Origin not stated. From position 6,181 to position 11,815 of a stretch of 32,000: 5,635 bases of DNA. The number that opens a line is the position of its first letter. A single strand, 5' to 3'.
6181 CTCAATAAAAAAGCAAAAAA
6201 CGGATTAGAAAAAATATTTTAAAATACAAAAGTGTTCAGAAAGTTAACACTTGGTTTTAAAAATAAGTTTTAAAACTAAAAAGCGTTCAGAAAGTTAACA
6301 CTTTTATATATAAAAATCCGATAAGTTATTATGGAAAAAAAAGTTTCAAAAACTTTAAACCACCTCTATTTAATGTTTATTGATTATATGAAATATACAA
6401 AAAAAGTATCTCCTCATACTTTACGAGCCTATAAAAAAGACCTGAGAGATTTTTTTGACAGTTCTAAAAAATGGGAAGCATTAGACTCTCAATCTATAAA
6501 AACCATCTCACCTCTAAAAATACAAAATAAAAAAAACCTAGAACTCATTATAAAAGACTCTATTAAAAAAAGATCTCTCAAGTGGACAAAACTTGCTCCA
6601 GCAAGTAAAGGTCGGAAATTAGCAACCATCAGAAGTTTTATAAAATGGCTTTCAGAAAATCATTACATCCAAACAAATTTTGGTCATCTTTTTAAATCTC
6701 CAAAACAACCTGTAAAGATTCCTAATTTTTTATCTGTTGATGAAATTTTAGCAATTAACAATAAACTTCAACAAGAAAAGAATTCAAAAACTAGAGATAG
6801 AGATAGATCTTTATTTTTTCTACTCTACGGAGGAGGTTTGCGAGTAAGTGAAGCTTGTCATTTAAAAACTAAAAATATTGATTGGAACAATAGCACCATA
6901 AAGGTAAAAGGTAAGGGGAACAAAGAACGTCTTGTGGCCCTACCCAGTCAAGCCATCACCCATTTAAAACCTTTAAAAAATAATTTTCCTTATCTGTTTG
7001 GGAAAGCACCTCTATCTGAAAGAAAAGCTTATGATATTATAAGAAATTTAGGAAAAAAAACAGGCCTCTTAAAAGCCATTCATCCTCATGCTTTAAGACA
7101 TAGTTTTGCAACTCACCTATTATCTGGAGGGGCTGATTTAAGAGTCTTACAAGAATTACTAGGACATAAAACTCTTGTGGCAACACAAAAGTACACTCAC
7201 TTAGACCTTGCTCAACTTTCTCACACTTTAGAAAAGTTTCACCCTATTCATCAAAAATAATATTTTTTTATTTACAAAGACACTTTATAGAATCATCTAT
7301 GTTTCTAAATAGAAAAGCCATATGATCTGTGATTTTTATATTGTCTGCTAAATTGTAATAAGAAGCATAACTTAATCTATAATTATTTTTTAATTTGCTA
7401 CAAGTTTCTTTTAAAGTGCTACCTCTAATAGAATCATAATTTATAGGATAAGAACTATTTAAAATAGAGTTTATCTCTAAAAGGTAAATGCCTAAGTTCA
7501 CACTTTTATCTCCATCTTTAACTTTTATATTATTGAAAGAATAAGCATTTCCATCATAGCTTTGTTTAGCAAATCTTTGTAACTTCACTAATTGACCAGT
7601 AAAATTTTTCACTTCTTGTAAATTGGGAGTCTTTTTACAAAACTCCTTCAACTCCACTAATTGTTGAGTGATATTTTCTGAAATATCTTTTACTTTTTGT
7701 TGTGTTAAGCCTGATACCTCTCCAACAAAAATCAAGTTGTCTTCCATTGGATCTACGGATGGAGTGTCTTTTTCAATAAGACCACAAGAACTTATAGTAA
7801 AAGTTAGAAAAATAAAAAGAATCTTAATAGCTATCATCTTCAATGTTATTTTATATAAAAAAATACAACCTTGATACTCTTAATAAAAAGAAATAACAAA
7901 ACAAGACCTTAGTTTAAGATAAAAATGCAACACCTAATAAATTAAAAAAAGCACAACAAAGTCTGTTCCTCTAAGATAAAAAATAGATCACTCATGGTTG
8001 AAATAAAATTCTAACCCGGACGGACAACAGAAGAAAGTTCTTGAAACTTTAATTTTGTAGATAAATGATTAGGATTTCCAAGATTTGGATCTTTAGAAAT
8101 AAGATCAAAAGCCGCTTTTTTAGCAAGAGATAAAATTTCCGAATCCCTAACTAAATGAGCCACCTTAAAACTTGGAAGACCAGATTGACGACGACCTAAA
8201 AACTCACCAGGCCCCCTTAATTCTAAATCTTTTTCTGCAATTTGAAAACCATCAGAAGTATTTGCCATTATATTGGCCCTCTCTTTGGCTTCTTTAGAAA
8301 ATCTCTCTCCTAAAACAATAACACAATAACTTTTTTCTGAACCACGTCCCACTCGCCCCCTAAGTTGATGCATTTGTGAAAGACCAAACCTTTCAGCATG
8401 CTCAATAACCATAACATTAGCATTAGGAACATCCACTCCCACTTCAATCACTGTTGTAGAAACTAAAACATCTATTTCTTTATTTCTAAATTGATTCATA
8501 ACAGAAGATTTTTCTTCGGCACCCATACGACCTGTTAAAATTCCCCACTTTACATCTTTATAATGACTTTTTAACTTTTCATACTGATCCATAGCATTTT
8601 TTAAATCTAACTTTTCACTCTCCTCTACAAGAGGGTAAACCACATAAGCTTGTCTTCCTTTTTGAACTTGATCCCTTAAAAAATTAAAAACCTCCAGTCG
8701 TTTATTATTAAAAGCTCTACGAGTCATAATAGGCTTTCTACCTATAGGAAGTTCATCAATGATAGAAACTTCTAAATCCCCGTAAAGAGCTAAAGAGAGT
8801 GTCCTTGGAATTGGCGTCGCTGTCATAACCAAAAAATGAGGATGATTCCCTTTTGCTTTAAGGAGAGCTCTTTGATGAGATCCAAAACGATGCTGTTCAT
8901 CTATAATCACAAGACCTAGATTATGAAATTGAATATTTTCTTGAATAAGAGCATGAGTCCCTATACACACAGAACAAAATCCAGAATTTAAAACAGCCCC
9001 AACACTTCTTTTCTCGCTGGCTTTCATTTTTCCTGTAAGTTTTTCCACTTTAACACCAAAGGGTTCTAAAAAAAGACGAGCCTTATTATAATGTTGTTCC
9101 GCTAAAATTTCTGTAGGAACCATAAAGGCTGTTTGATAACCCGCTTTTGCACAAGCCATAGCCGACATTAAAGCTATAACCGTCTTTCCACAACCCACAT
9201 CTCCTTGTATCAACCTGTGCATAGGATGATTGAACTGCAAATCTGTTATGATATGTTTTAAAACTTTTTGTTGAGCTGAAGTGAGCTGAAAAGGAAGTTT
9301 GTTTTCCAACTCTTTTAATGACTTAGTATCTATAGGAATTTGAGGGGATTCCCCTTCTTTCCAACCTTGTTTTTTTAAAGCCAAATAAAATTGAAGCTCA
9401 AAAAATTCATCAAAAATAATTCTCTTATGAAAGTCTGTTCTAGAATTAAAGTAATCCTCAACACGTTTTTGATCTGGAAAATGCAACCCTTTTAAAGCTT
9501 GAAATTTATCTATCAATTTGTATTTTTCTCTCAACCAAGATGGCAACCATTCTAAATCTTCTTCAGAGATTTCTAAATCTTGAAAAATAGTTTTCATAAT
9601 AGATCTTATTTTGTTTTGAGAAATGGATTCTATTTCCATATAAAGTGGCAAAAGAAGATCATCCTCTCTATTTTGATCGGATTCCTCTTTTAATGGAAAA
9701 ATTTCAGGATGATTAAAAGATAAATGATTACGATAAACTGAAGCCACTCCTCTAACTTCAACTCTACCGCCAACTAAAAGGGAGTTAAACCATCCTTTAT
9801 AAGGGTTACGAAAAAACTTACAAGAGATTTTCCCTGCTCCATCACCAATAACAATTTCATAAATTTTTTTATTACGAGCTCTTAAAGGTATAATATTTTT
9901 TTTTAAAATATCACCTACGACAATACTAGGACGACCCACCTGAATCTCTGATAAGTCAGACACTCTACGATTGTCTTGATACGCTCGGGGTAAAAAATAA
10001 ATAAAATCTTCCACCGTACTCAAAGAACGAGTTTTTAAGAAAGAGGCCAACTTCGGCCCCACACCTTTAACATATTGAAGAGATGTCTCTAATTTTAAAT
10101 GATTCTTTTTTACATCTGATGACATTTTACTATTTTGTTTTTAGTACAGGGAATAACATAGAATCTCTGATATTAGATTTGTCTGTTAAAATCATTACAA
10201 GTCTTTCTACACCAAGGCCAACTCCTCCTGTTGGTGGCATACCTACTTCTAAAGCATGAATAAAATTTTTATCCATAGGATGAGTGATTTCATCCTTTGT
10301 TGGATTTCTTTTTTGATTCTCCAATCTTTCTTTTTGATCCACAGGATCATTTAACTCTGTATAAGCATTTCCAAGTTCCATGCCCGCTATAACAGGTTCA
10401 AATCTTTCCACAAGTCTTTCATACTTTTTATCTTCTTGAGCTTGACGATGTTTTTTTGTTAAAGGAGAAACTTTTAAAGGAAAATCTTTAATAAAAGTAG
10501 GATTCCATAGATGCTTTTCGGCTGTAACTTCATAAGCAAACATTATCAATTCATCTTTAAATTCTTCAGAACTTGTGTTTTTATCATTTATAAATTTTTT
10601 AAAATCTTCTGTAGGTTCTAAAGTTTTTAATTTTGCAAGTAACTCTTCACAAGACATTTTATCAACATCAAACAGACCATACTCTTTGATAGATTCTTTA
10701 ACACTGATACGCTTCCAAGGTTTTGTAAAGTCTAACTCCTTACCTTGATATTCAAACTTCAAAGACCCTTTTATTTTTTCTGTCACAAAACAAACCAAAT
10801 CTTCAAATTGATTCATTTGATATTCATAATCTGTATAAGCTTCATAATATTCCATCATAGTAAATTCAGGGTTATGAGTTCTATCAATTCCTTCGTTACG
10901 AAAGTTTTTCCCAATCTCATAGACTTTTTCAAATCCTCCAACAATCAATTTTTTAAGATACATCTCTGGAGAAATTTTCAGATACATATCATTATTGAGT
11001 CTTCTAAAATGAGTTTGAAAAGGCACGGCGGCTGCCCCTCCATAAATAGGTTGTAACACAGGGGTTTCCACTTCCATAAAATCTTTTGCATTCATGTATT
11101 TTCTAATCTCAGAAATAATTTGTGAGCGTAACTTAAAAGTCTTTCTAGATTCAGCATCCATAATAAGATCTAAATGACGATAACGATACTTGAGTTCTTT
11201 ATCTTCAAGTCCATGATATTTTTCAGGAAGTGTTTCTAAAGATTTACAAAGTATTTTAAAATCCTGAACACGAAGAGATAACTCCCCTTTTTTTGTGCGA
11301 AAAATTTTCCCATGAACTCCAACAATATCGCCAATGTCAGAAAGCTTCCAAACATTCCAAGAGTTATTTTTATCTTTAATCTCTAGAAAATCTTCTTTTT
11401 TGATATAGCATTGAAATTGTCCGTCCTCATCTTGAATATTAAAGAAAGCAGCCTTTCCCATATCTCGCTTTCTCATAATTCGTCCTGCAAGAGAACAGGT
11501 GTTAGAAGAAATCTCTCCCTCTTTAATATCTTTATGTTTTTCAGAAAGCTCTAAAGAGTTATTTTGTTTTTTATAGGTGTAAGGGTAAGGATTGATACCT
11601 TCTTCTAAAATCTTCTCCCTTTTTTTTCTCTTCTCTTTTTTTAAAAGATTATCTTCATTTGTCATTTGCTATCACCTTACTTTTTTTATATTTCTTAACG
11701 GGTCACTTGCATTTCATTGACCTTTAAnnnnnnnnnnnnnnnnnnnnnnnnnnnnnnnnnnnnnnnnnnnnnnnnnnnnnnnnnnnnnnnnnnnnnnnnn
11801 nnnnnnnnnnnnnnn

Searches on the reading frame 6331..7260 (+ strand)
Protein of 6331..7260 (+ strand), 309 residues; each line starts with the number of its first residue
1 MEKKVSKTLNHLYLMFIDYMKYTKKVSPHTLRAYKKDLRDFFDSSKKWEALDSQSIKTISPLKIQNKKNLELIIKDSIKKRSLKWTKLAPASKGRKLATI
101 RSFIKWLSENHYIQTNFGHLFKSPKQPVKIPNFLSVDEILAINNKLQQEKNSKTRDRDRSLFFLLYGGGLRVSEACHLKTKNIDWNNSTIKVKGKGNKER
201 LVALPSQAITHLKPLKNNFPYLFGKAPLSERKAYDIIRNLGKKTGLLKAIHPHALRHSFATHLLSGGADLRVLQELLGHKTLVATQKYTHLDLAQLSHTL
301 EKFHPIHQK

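Call 21: search_protein_families(library=ncbifam, proteins=[window:6331-7260:+], max_evalue=0.00001)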
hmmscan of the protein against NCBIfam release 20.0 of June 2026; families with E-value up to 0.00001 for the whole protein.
window:6331-7260:+ (309 aa): 12 families
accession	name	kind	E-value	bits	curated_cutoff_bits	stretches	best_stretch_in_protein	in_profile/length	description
TIGR02224.1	recomb_XerC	equivalog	5.3e-68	229.5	335.15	1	16-307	3-293/295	tyrosine recombinase XerC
TIGR02225.1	recomb_XerD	equivalog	3.7e-63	213.6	329.6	1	16-306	3-289/290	site-specific tyrosine recombinase XerD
NF001399.0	PRK00283.1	subfamily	6.8e-61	206.1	279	1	15-306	11-298/300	tyrosine recombinase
NF040815.2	recomb_XerA_Arch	equivalog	1.9e-53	181.7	220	1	16-298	3-261/263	site-specific tyrosine recombinase/integron integrase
NF002331.0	PRK01287.1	subfamily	3.6e-33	115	371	1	6-308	23-329/365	site-specific tyrosine recombinase XerC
TIGR02249.1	integrase_gron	subfamily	1.7e-31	109.7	265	2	235-291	244-300/315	integron integrase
NF003462.0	PRK05084.1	equivalog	4.9e-22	78.2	267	2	144-213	183-252/360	tyrosine recombinase XerS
NF011946.0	PRK15417.1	equivalog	4.4e-20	72.1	435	2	242-291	266-315/337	integron integrase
NF007371.0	PRK09871.1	subfamily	7.9e-19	68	222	1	227-308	110-191/198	tyrosine-type DNA invertase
NF007370.0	PRK09870.1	subfamily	2.2e-16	60.1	221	1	129-290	8-178/200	tyrosine-type DNA invertase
NF002685.0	PRK02436.1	equivalog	8.6e-14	52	178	1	84-289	48-244/245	site-specific tyrosine recombinase XerD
NF040693.1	recomb_GmtY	equivalog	9.9e-11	41.5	340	0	250-299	391-440/441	gamma-mobile-trio recombinase GmtY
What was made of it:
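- On Integron attC site / cassette array: A Xer-type gene lies at 6331-7260 among core genes (call 21).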

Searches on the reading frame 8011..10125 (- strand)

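Call 21: search_protein_families(library=ncbifam, proteins=[window:8011-10125:-], max_evalue=0.00001)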
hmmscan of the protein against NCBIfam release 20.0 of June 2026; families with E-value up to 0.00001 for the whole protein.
window:8011-10125:- (704 aa): 30 families (the best 25 are shown)
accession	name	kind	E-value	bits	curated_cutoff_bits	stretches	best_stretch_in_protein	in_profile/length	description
NF008168.0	PRK10917.2-2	equivalog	1.3e-261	870.3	718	1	6-693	103-780/795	ATP-dependent DNA helicase RecG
NF008165.0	PRK10917.1-3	equivalog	5.9e-246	818.3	711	1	10-694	4-678/692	ATP-dependent DNA helicase RecG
NF008170.0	PRK10917.2-4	equivalog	3e-222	739.9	975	1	4-695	121-815/826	ATP-dependent DNA helicase RecG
TIGR00643.1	recG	equivalog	1.8e-217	724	659.4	1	35-672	3-629/629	ATP-dependent DNA helicase RecG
NF008163.0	PRK10917.1-1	equivalog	6.2e-206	685.8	796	1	10-681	5-673/692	ATP-dependent DNA helicase RecG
NF008166.0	PRK10917.1-4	equivalog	1.8e-196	654.4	864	1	27-684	24-689/705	ATP-dependent DNA helicase RecG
NF008164.0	PRK10917.1-2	equivalog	1.6e-189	631.6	785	1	14-685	13-680/704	ATP-dependent DNA helicase RecG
NF008167.0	PRK10917.2-1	equivalog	5.8e-168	560.3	995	1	13-691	5-728/744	ATP-dependent DNA helicase RecG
TIGR00580.2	mfd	equivalog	1.6e-113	380.9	800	1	259-649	412-798/907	transcription-repair coupling factor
NF008169.0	PRK10917.2-3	equivalog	3.7e-101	339.5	555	1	29-671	10-602/610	ATP-dependent DNA helicase RecG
NF007966.0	PRK10689.1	equivalog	6.7e-77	259.2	1329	1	271-649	591-965/1148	transcription-repair coupling factor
NF010337.0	PRK13766.1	equivalog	3.9e-17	61.7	610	2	309-438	38-173/781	Hef nuclease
NF004066.1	PRK05580.1-3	equivalog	2.6e-16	59.1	813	1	259-414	232-379/788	primosomal protein N'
TIGR00595.1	priA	equivalog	7.7e-15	54.4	230.35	1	305-419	1-110/509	replication restart helicase PriA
NF004070.0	PRK05580.2-2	equivalog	1.9e-12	46.2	921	1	276-414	192-325/729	primosomal protein N'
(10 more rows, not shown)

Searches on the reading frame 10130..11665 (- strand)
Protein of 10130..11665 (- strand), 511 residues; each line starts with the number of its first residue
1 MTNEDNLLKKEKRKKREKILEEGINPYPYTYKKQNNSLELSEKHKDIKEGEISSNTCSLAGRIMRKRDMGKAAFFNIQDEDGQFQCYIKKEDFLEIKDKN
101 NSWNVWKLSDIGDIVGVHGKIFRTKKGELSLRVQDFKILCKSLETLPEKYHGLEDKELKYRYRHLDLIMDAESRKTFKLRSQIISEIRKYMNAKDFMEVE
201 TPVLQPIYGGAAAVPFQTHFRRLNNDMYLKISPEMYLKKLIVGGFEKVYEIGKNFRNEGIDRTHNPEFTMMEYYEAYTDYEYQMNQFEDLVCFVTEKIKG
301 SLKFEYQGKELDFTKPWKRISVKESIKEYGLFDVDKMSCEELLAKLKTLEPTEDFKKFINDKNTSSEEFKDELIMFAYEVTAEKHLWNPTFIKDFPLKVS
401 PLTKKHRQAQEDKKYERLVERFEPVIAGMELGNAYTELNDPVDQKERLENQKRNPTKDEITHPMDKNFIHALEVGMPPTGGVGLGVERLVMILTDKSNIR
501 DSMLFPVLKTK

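Call 21: search_protein_families(library=ncbifam, proteins=[window:10130-11665:-], max_evalue=0.00001)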
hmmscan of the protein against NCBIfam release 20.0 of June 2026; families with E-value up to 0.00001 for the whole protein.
window:10130-11665:- (511 aa): 16 families
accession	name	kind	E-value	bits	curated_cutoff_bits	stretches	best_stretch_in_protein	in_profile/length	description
NF001756.1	PRK00484.1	subfamily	8.1e-184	611.8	468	1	9-510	4-487/488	lysine--tRNA ligase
TIGR00499.1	lysS_bact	equivalog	6.3e-163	543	427.6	1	10-509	7-493/496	lysine--tRNA ligase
NF002821.0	PRK02983.1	equivalog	5.6e-139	465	742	1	10-510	623-1100/1102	bifunctional lysylphosphatidylglycerol synthetase/lysine--tRNA ligase LysX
NF009101.0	PRK12445.1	subfamily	8.8e-124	413.8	1026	1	8-509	15-502/505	lysine--tRNA ligase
TIGR00462.1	genX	equivalog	8.1e-67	225.8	286.9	1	178-505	2-304/304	EF-P lysine aminoacylase EpmA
NF006828.0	PRK09350.1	equivalog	2.9e-63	214.1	264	1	173-507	12-322/325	elongation factor P--(R)-beta-lysine ligase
NF003483.0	PRK05159.1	equivalog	3e-46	158.2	353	1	47-506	11-430/438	aspartate--tRNA(Asn) ligase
TIGR00459.1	aspS_bact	equivalog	6.1e-45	153.6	373.85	2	46-363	9-317/586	aspartate--tRNA ligase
NF001750.0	PRK00476.1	equivalog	2.6e-44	151.5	443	2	54-363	18-319/590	aspartate--tRNA ligase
TIGR00458.1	aspS_nondisc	equivalog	2.4e-41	142.1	368.4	1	43-506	2-420/428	aspartate--tRNA(Asn) ligase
NF003037.0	PRK03932.1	equivalog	1.4e-30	106.6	414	1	45-508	7-445/451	asparagine--tRNA ligase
TIGR00457.1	asnS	equivalog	1.8e-26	93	342.6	1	52-508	14-449/455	asparagine--tRNA ligase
NF009460.0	PRK12820.1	equivalog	1.7e-22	79.3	1379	1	156-294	153-290/723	bifunctional aspartyl-tRNA synthetase/aspartyl/glutamyl-tRNA amidotransferase subunit C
NF005052.0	PRK06462.1-1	equivalog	5.6e-16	58.5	368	1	147-507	22-345/353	asparagine synthetase A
NF005054.0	PRK06462.1-4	equivalog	1.4e-14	53.9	309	1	166-331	14-191/318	asparagine synthetase A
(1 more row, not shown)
